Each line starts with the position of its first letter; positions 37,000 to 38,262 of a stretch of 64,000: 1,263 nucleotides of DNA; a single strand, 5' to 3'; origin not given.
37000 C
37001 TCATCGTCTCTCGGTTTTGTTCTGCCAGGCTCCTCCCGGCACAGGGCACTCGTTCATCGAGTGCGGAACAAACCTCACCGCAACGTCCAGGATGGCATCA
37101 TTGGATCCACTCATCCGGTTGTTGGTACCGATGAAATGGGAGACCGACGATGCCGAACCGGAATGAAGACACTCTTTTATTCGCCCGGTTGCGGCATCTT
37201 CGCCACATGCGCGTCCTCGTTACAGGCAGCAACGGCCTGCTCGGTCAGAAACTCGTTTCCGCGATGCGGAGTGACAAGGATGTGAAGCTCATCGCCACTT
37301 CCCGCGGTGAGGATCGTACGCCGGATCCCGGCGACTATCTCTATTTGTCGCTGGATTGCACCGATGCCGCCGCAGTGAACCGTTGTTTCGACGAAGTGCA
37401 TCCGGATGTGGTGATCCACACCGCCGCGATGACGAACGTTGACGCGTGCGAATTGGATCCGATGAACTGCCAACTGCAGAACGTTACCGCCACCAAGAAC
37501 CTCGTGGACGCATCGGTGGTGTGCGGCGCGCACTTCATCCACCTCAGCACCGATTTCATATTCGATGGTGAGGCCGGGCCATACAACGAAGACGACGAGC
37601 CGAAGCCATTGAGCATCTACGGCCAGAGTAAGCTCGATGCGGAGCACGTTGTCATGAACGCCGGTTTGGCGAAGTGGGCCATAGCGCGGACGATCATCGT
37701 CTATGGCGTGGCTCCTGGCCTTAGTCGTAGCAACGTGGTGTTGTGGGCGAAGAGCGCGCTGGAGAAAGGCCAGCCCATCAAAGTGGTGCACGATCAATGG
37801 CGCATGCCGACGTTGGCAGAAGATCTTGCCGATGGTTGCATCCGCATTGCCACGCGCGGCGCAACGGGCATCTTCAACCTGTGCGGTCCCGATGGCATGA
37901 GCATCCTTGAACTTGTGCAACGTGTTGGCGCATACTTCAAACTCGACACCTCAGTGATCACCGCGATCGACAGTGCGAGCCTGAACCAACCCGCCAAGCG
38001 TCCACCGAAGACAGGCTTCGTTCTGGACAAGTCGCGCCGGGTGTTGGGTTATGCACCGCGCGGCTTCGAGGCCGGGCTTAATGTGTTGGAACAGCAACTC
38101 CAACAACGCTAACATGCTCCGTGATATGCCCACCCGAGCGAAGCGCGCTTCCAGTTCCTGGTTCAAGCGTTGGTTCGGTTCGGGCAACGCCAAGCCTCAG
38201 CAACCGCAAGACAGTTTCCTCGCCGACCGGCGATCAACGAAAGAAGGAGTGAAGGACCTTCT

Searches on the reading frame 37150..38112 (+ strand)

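Call 5: search_protein_families(library=pfam, proteins=[window:37150-38112:+])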
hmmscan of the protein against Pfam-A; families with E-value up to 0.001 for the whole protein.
window:37150-38112:+ (320 aa): 7 families
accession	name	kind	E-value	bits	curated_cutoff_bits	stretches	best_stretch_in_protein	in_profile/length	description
PF04321.23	RmlD_sub_bind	-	1.6e-62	211.6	27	1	20-314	1-282/287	RmlD substrate binding domain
PF01370.27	Epimerase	-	3.2e-29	102.5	20.9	1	22-244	1-239/240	NAD dependent epimerase/dehydratase family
PF02719.21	Polysacc_synt_2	-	3.4e-16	59.7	20.2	1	22-216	1-198/293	Polysaccharide biosynthesis protein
PF16363.11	GDP_Man_Dehyd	-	8.7e-16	58.7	27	1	23-185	1-181/332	GDP-mannose 4,6 dehydratase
PF01073.25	3Beta_HSD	-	1.9e-10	40.7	22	1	23-171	1-160/280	3-beta hydroxysteroid dehydrogenase/isomerase family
PF07993.18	NAD_binding_4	-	1.6e-08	34.5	20.1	1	86-188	90-210/258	Male sterility protein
PF13460.12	NAD_binding_10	-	7.5e-06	26.4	27.2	1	26-180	1-142/184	NAD(P)H-binding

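Call 6: search_protein_families(library=ncbifam, proteins=[window:37150-38112:+])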
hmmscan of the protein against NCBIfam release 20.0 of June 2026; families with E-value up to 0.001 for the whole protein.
window:37150-38112:+ (320 aa): 24 families
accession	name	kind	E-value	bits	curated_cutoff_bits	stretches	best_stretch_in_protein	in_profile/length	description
TIGR01214.1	rmlD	equivalog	1.7e-59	201.3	224.05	1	21-310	1-278/285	dTDP-4-dehydrorhamnose reductase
NF007440.0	PRK09987.1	equivalog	5.5e-25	88.3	308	1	69-288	39-264/299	dTDP-4-dehydrorhamnose reductase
TIGR01179.1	galE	equivalog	1.5e-15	56.9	262.3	1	21-179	1-167/332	UDP-glucose 4-epimerase GalE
TIGR03589.1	PseB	equivalog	3.3e-15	55.9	407.75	1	20-215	5-195/324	UDP-N-acetylglucosamine 4,6-dehydratase (inverting)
TIGR01181.1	dTDP_gluc_dehyt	equivalog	1.6e-13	50.5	365.1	1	21-270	1-268/321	dTDP-glucose 4,6-dehydratase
TIGR02197.1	heptose_epim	equivalog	1.7e-10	40.6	274.6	1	22-171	1-152/316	ADP-glyceromanno-heptose 6-epimerase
TIGR01746.1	Thioester-redct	subfamily_domain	5.6e-09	35.7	213.35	1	86-186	90-197/371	thioester reductase domain-containing protein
NF058621.1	DiazavRedAvaA7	equivalog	9.6e-09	35.3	400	1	20-143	1-123/304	3-diazoavenalumate denitrifying reductase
NF004520.0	PRK05865.1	equivalog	6.3e-08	31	1509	1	20-231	1-176/854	sugar epimerase family protein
NF043036.1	ErythonDh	equivalog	4.9e-07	29.3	325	1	20-168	1-160/321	D-erythronate dehydrogenase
NF007956.0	PRK10675.1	subfamily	1e-06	28.1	394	1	64-179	53-173/338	UDP-glucose 4-epimerase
NF042423.1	oxyalk_red_Shew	equivalog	1.1e-06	27.9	580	1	20-175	9-163/331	2-alkyl-3-oxoalkanoate reductase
TIGR02622.1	CDP_4_6_dhtase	equivalog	1.2e-06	27.9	278.45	1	67-168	60-165/352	CDP-glucose 4,6-dehydratase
NF007490.0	PRK10084.1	subfamily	1.5e-06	27.5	649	1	20-122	1-111/361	dTDP-glucose 4,6-dehydratase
NF005539.0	PRK07201.1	equivalog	2.6e-06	26.5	549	1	20-186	1-179/657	SDR family oxidoreductase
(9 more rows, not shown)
